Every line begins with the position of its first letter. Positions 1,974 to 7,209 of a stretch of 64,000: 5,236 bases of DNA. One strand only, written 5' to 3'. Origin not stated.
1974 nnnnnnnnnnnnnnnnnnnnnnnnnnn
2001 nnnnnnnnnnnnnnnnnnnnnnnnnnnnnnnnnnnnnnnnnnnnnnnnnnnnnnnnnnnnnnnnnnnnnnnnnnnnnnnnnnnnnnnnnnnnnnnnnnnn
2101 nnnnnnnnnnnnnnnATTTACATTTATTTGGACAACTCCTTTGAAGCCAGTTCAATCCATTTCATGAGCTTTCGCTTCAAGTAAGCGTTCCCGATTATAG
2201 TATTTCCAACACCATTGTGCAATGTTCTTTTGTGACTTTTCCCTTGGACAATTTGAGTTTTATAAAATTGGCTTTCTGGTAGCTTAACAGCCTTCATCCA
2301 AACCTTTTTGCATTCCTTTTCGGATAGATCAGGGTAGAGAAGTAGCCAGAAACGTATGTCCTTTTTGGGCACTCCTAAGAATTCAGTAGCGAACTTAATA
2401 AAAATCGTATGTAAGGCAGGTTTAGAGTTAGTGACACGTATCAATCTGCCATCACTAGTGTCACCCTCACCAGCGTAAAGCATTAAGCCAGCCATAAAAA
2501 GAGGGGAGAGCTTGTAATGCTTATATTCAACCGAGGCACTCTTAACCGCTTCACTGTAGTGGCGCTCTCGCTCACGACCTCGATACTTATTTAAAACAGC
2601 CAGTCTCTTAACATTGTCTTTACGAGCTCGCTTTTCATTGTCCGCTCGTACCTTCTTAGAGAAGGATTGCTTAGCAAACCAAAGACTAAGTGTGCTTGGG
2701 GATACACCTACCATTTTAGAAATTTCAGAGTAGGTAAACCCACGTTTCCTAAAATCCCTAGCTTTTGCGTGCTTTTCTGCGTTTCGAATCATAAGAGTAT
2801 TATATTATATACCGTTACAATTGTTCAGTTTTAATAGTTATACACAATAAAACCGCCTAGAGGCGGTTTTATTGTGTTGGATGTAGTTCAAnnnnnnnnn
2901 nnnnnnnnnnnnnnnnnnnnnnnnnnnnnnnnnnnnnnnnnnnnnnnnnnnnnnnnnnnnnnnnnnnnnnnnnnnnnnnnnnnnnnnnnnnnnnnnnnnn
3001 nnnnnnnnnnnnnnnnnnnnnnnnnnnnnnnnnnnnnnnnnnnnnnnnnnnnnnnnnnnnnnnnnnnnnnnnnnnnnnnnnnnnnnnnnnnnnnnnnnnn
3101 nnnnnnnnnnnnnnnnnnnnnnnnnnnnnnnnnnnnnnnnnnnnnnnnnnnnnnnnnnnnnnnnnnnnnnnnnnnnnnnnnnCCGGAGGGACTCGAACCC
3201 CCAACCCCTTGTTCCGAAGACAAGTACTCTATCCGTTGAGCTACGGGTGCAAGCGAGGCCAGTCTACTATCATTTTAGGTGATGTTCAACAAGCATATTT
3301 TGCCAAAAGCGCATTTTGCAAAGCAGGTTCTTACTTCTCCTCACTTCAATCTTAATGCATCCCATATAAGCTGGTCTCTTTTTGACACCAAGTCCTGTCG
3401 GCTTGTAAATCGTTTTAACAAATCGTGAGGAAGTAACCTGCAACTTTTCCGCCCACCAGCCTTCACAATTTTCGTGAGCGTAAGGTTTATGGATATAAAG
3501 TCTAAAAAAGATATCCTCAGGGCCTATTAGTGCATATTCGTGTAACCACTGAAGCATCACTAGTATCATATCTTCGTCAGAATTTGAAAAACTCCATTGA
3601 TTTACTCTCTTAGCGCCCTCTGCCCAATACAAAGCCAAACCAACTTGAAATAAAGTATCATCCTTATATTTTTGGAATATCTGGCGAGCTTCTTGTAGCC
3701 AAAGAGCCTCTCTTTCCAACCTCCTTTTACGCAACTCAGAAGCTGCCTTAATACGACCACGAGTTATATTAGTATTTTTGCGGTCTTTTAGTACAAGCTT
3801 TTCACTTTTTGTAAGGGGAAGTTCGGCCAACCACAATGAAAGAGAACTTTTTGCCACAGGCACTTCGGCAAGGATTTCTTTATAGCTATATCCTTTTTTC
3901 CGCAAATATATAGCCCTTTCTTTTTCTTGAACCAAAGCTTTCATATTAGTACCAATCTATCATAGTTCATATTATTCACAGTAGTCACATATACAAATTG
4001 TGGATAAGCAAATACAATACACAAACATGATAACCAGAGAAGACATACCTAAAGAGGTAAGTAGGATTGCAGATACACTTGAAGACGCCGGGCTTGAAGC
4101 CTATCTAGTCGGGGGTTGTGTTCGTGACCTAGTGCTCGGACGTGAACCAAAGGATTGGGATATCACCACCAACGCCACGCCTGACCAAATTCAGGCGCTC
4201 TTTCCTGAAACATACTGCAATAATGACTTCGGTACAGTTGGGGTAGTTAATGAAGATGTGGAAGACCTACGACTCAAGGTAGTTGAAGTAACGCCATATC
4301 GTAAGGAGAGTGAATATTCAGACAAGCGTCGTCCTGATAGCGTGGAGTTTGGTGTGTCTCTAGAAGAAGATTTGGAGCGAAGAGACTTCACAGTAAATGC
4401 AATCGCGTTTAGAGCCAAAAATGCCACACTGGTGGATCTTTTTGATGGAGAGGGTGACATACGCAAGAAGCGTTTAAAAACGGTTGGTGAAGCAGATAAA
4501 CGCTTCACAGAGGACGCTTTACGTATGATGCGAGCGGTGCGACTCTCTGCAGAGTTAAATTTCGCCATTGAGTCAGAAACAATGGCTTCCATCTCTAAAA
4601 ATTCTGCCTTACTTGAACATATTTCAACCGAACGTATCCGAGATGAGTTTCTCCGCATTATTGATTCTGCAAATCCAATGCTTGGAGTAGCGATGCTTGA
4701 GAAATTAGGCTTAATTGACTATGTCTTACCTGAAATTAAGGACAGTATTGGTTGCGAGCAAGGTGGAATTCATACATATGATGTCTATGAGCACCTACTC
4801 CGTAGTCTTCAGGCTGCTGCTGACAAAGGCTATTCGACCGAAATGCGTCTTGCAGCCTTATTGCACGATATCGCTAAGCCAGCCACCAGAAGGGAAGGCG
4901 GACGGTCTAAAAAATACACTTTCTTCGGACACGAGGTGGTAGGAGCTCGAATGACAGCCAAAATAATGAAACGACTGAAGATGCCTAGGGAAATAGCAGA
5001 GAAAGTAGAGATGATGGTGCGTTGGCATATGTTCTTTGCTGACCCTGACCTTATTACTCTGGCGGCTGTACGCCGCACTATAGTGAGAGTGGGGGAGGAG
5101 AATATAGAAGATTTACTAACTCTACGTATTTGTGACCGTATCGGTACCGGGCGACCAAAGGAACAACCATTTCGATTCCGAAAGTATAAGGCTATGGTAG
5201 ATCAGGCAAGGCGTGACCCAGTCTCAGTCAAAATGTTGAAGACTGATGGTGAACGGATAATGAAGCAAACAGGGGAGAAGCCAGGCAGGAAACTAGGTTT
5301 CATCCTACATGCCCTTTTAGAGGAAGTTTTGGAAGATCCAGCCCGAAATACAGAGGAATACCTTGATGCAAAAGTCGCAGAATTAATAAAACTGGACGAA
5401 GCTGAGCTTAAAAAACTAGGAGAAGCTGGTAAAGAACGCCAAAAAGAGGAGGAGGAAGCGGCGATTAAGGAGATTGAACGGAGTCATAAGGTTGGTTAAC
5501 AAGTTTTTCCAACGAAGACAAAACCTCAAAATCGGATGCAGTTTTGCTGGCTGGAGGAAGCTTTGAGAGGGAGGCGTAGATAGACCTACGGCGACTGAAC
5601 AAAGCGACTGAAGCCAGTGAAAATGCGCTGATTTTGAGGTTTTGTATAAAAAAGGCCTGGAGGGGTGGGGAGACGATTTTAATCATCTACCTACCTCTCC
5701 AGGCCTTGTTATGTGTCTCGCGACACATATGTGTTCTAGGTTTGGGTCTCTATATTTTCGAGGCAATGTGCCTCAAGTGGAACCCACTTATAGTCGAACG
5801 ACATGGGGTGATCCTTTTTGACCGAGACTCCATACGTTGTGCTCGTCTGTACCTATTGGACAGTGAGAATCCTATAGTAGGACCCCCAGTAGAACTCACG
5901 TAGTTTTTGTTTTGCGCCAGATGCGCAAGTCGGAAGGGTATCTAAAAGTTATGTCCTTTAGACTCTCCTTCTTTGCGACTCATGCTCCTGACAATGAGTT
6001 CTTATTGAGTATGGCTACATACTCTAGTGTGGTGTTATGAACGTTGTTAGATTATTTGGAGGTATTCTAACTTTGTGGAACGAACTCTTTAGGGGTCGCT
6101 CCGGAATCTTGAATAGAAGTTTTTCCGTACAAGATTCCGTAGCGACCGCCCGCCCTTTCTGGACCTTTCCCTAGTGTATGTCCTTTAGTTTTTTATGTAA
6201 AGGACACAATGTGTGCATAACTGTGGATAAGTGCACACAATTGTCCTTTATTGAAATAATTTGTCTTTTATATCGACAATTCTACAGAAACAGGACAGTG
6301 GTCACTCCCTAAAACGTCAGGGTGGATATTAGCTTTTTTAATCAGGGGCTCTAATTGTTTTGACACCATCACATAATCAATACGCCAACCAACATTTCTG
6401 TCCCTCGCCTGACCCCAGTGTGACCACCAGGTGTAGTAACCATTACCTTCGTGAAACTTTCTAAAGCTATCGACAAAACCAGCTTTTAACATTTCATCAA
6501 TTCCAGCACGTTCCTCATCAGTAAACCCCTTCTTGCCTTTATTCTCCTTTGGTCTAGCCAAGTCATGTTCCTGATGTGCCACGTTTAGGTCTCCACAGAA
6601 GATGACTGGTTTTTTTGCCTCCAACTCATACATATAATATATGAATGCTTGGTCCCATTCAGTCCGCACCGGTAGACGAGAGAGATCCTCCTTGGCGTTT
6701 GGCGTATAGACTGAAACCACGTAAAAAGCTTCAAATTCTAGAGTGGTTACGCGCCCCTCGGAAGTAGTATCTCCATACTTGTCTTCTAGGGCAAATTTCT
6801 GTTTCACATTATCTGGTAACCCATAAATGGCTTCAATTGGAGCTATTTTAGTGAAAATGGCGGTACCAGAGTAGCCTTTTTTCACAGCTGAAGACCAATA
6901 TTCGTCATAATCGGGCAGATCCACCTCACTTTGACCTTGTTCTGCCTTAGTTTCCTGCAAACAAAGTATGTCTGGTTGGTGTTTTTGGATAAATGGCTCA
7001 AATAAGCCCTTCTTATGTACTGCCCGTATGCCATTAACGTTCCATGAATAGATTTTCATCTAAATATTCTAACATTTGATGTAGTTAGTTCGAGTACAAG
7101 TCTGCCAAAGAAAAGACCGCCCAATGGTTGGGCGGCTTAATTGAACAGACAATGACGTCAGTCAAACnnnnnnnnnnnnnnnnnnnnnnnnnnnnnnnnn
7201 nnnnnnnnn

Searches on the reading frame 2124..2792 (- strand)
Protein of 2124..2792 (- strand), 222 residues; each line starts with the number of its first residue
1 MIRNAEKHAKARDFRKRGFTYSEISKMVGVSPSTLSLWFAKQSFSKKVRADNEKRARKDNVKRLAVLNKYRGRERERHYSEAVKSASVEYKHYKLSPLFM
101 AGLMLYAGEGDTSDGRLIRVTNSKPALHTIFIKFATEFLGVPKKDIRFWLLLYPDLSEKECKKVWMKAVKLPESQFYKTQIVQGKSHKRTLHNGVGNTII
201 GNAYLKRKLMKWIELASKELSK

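Call 10: search_protein_families(library=pfam, proteins=[window:2124-2792:-])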
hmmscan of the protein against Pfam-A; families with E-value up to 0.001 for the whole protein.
window:2124-2792:- (222 aa): 3 families
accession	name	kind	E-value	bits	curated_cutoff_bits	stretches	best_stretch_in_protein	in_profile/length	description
PF13384.12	HTH_23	-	0.0001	22.4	24.6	1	13-39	13-38/50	Homeodomain-like domain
PF13411.12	MerR_1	-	0.00051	20.5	21.6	0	20-70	2-52/69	MerR HTH family regulatory protein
PF01381.28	HTH_3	-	0.00056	20.3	23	0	11-40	4-31/55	Helix-turn-helix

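Call 69: search_protein_families(library=ncbifam, proteins=[window:2124-2792:-], max_evalue=0.01)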
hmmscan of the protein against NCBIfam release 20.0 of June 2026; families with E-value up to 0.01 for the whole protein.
window:2124-2792:- (222 aa): 1 family
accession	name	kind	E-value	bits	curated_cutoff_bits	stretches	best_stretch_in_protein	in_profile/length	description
NF033516.0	transpos_IS3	equivalog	0.0018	17.6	160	1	6-76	2-76/369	IS3 family transposase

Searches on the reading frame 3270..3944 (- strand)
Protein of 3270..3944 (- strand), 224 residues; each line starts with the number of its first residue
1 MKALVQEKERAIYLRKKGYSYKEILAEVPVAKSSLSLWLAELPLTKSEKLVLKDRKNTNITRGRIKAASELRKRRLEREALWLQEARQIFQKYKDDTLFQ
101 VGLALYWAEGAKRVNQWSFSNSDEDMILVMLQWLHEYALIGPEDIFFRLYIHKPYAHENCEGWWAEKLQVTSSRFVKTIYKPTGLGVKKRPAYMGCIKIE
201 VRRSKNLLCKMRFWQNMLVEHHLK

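Call 10: search_protein_families(library=pfam, proteins=[window:3270-3944:-])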
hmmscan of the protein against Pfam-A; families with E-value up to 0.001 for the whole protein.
window:3270-3944:- (224 aa): 0 families

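Call 69: search_protein_families(library=ncbifam, proteins=[window:3270-3944:-], max_evalue=0.01)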
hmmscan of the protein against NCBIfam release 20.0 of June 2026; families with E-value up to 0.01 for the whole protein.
window:3270-3944:- (224 aa): 1 family
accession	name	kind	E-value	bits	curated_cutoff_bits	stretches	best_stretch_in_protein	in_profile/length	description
NF033516.0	transpos_IS3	equivalog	0.0025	17.1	160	1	7-95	2-83/369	IS3 family transposase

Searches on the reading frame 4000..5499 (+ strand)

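Call 10: search_protein_families(library=pfam, proteins=[window:4000-5499:+])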
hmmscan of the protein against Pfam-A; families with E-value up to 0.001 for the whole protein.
window:4000-5499:+ (499 aa): 4 families
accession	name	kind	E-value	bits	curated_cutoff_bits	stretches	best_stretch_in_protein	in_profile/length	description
PF01743.26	PolyA_pol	-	3.8e-35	121.4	23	1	34-159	1-125/126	Poly A polymerase head domain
PF12627.12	PolyA_pol_RNAbd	-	4.1e-19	68.5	22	1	187-248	1-62/64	Probable RNA and SrmB- binding site of polymerase A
PF01966.28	HD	-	2e-10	41.4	22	1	262-380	1-112/116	HD domain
PF13735.12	tRNA_NucTran2_2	-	3.9e-06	27.4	27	1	320-456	25-146/149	tRNA nucleotidyltransferase domain 2 putative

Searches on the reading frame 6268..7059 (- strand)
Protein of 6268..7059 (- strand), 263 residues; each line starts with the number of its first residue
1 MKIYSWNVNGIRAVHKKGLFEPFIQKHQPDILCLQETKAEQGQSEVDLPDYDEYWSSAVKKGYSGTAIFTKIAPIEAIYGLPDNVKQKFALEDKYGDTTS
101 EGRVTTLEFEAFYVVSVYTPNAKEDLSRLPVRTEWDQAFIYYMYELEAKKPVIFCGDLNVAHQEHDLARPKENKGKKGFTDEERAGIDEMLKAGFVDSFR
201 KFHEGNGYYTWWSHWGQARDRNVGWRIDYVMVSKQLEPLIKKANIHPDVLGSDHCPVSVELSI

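Call 10: search_protein_families(library=pfam, proteins=[window:6268-7059:-])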
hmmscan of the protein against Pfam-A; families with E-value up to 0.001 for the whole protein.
window:6268-7059:- (263 aa): 2 families
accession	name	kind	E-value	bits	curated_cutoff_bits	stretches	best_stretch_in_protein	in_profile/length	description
PF03372.29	Exo_endo_phos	-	1.5e-31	110.2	24.5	1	5-254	2-225/225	Endonuclease/Exonuclease/phosphatase family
PF14529.12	Exo_endo_phos_2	-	1.6e-05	25.2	27.4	1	113-257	2-116/117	Endonuclease-reverse transcriptase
